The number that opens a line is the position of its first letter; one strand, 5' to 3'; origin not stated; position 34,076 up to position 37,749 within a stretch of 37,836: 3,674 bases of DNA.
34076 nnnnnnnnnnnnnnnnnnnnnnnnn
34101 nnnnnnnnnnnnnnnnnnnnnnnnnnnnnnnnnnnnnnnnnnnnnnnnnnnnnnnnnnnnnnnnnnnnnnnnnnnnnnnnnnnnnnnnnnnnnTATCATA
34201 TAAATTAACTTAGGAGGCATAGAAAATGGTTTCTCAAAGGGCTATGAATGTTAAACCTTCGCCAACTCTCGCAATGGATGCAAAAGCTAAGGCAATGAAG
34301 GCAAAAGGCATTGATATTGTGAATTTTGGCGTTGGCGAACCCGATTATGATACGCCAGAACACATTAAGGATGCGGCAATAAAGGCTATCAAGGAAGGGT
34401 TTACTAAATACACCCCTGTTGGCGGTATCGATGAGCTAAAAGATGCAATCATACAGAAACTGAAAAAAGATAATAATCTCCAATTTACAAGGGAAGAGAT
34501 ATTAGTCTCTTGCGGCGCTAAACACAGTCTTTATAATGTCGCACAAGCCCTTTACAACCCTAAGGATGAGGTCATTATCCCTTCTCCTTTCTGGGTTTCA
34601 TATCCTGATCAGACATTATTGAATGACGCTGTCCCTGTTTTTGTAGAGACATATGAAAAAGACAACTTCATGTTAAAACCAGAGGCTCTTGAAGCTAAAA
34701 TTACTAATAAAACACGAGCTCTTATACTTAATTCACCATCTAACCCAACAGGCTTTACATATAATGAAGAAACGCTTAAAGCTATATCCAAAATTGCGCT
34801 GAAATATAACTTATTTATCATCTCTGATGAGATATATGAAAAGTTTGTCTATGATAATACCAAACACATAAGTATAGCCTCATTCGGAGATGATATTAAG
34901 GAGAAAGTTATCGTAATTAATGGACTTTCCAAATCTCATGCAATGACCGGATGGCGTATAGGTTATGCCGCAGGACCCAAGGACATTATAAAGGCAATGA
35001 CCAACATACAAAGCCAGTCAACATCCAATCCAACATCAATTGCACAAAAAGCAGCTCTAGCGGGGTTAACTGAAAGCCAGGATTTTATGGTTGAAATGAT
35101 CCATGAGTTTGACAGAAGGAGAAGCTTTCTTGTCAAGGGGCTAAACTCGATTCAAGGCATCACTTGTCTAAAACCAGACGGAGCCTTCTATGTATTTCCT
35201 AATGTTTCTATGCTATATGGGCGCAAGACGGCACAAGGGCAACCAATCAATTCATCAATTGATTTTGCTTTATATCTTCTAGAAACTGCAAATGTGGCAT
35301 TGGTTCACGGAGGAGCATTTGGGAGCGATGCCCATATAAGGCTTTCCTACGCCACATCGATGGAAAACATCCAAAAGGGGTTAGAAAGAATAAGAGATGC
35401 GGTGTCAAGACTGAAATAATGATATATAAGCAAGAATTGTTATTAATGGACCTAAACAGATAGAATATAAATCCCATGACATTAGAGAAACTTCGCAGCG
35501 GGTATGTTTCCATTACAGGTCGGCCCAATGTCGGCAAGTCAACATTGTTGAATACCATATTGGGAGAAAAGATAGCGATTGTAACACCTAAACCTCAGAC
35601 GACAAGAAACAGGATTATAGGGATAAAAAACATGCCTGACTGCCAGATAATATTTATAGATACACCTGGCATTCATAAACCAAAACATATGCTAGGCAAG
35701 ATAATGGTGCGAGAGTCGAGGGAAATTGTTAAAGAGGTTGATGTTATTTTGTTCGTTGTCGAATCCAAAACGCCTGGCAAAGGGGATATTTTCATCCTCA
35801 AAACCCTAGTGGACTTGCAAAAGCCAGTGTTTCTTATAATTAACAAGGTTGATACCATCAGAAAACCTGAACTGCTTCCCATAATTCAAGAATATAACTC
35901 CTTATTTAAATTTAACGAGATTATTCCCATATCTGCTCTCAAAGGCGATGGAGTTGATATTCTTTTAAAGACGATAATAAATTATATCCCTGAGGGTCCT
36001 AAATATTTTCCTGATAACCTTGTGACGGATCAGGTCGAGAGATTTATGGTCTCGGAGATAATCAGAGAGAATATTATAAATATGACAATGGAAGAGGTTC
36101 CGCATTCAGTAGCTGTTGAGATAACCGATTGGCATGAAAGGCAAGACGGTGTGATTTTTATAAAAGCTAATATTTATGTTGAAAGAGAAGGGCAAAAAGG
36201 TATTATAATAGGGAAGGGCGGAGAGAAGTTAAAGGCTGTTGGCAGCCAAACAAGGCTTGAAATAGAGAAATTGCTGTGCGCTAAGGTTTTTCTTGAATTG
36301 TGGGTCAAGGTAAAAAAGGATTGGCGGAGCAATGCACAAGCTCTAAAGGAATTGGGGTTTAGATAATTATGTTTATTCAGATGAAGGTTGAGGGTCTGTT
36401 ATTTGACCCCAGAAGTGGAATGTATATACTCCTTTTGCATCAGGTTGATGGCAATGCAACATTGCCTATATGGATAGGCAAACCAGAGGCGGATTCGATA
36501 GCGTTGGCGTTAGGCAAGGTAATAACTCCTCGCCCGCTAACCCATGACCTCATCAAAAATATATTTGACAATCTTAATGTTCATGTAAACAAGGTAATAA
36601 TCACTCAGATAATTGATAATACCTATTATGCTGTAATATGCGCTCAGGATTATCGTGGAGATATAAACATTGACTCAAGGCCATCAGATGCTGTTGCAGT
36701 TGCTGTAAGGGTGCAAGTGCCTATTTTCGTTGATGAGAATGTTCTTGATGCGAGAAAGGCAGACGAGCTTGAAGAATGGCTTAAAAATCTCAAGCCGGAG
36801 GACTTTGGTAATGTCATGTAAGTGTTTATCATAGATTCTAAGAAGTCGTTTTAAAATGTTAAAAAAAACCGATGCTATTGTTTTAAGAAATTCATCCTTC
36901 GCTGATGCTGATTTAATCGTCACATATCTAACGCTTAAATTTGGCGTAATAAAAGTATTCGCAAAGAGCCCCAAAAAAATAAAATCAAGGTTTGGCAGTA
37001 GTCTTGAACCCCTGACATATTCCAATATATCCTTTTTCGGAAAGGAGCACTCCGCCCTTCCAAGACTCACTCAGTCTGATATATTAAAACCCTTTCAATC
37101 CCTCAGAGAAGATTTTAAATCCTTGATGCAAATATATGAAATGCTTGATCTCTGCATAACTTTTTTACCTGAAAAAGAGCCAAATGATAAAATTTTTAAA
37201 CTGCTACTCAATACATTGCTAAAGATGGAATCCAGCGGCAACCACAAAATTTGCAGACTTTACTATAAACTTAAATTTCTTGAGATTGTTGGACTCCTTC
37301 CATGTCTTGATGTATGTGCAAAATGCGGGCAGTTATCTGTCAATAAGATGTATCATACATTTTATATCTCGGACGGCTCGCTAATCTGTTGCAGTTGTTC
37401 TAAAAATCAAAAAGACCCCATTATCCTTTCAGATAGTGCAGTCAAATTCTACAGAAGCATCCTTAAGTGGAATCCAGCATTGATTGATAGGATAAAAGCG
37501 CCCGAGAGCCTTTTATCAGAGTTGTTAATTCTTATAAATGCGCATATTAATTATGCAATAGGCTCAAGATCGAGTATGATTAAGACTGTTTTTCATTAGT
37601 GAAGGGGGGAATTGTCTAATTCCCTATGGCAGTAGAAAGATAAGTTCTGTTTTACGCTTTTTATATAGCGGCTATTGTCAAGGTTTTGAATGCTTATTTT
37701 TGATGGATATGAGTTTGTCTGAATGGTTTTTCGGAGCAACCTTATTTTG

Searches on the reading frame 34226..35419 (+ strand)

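Call 40: search_protein_families(library=pfam, proteins=[window:34226-35419:+], max_evalue=0.00001)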
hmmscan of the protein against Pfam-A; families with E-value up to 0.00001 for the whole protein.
window:34226-35419:+ (397 aa): 2 families
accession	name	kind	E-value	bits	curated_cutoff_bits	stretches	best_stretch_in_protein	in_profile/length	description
PF00155.27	Aminotran_1_2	-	5.9e-81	272.9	19.7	1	30-389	2-361/361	Aminotransferase class I and II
PF01041.23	DegT_DnrJ_EryC1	-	1.2e-08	35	19.8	1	110-201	61-145/360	DegT/DnrJ/EryC1/StrS aminotransferase family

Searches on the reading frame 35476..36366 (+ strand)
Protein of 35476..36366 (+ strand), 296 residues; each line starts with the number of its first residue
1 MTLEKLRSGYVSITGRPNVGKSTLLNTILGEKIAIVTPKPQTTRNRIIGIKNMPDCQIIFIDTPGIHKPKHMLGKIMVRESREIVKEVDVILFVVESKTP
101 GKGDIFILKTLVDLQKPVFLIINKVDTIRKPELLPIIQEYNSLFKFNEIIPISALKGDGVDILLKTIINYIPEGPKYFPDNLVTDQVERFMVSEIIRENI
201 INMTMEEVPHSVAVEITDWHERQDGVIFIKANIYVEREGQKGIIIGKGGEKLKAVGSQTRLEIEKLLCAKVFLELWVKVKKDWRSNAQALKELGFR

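Call 40: search_protein_families(library=pfam, proteins=[window:35476-36366:+], max_evalue=0.00001)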
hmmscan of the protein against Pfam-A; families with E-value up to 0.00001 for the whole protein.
window:35476-36366:+ (296 aa): 6 families
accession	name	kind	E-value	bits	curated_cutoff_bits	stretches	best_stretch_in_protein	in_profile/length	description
PF01926.29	MMR_HSR1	-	2.3e-25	89.3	21.9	1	11-124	2-113/113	50S ribosome-binding GTPase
PF07650.23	KH_2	-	5.1e-21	74.7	22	1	207-284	1-78/78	KH domain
PF02421.24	FeoB_N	-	4.2e-14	52.8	27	1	11-167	3-156/156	Ferrous iron transport protein B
PF00009.33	GTP_EFTU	-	3.1e-11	43.6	26.5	1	41-172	48-187/188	Elongation factor Tu GTP binding domain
PF00350.29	Dynamin_N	-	1.2e-09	38.9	27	0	12-52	2-42/168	Dynamin family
PF03193.22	RsgA_GTPase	-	6.4e-07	29.8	30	0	4-69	102-171/174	RsgA GTPase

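Call 50: find_encoding_contigs(protein=window:35476-36363:+, flank=1000, max_places=3)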
Protein window:35476-36363:+ (296 aa): 3 contigs read that carry it; 1 place shown.
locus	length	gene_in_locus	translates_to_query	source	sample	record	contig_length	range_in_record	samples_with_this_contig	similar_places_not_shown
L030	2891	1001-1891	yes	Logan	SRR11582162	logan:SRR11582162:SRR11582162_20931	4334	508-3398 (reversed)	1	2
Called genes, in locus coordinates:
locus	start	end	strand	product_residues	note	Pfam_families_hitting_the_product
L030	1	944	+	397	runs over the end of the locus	PF00155:Aminotran_1_2, PF01041:DegT_DnrJ_EryC1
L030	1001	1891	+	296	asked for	PF00009:GTP_EFTU, PF01926:MMR_HSR1, PF02421:FeoB_N, PF03193:RsgA_GTPase (faint), PF00350:Dynamin_N (faint), PF07650:KH_2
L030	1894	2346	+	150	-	PF02577:BFN_dom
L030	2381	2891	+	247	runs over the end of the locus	PF11967:RecO_N, PF02565:RecO_C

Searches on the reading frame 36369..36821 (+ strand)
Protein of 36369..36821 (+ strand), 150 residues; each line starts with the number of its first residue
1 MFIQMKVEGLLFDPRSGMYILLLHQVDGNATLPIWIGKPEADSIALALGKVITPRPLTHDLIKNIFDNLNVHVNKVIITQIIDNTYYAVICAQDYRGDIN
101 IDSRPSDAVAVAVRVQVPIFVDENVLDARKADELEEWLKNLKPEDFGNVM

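Call 40: search_protein_families(library=pfam, proteins=[window:36369-36821:+], max_evalue=0.00001)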
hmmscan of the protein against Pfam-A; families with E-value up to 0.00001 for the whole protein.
window:36369-36821:+ (150 aa): 1 family
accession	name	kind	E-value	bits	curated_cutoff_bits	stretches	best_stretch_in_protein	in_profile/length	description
PF02577.19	BFN_dom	-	2.1e-38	131.1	27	1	21-130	1-108/112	Bifunctional nuclease domain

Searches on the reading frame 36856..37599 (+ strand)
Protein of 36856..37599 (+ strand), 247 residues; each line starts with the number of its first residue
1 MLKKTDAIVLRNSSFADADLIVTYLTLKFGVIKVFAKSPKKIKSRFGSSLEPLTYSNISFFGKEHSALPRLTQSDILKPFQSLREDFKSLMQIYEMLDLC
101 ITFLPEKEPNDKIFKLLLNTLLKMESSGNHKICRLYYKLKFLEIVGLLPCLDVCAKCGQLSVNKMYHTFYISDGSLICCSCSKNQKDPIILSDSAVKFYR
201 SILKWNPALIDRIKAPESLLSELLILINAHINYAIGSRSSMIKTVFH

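Call 40: search_protein_families(library=pfam, proteins=[window:36856-37599:+], max_evalue=0.00001)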
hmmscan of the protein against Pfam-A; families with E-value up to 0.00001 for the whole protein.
window:36856-37599:+ (247 aa): 2 families
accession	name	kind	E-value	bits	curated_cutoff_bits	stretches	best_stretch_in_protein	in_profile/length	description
PF11967.14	RecO_N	-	2.5e-19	69.5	27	1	1-80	1-80/80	Recombination protein O N terminal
PF02565.21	RecO_C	-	4.3e-19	69.2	22.1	1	85-237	2-151/157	Recombination protein O C terminal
